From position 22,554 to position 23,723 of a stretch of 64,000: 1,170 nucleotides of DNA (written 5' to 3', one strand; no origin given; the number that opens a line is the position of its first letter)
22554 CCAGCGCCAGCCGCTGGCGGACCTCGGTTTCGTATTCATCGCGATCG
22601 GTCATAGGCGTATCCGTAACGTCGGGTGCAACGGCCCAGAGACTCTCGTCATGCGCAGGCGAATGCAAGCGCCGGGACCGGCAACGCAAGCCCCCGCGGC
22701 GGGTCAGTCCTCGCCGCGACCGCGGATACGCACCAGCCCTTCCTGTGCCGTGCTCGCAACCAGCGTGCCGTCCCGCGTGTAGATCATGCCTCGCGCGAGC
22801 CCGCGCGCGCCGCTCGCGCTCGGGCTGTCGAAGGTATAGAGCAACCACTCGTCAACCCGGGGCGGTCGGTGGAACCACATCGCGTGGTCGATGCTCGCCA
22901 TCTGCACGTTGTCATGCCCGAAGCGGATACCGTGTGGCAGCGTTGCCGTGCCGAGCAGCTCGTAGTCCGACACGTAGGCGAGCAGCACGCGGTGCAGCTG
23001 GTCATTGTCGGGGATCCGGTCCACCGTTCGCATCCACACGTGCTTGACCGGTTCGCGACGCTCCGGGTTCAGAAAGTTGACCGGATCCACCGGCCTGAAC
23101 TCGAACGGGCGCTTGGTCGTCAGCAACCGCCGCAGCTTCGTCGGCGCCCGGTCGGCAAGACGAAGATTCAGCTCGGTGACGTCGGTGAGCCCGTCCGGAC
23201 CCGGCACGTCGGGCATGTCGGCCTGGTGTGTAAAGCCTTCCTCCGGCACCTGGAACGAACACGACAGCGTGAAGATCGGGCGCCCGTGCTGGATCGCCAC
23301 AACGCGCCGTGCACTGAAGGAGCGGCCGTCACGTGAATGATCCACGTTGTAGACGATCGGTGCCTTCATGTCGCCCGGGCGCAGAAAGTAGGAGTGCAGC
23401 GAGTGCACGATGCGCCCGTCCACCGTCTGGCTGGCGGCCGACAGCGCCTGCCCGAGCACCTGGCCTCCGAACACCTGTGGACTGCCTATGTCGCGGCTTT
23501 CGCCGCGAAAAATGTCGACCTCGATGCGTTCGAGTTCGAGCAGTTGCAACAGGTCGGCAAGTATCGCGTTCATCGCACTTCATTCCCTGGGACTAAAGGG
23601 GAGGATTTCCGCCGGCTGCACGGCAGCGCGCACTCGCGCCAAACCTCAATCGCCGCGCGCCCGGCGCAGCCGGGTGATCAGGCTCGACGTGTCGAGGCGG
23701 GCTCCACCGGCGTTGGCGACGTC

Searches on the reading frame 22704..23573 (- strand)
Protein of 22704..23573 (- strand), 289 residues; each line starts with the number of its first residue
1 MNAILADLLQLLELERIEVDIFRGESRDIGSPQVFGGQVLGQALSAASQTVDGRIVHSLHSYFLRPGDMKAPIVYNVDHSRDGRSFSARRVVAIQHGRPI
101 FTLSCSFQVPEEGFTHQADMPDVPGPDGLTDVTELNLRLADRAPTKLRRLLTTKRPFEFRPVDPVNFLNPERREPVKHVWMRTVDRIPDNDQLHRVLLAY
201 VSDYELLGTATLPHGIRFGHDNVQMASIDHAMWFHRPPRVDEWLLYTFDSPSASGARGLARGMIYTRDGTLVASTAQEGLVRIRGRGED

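Call 9: search_protein_families(library=pfam, proteins=[window:22704-23573:-])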
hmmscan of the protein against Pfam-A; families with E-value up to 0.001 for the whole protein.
window:22704-23573:- (289 aa): 3 families
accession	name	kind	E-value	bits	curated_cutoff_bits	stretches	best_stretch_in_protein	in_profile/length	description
PF02551.21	Acyl_CoA_thio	-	2.2e-45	154.2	21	2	153-280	8-132/132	Acyl-CoA thioesterase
PF20789.3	4HBT_3C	-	3.2e-25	89.4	24.1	1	153-281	18-140/140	Acyl-CoA thioesterase C-terminal domain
PF13622.12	4HBT_3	-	2.5e-19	69.8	24.3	1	30-108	9-83/83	Acyl-CoA thioesterase N-terminal domain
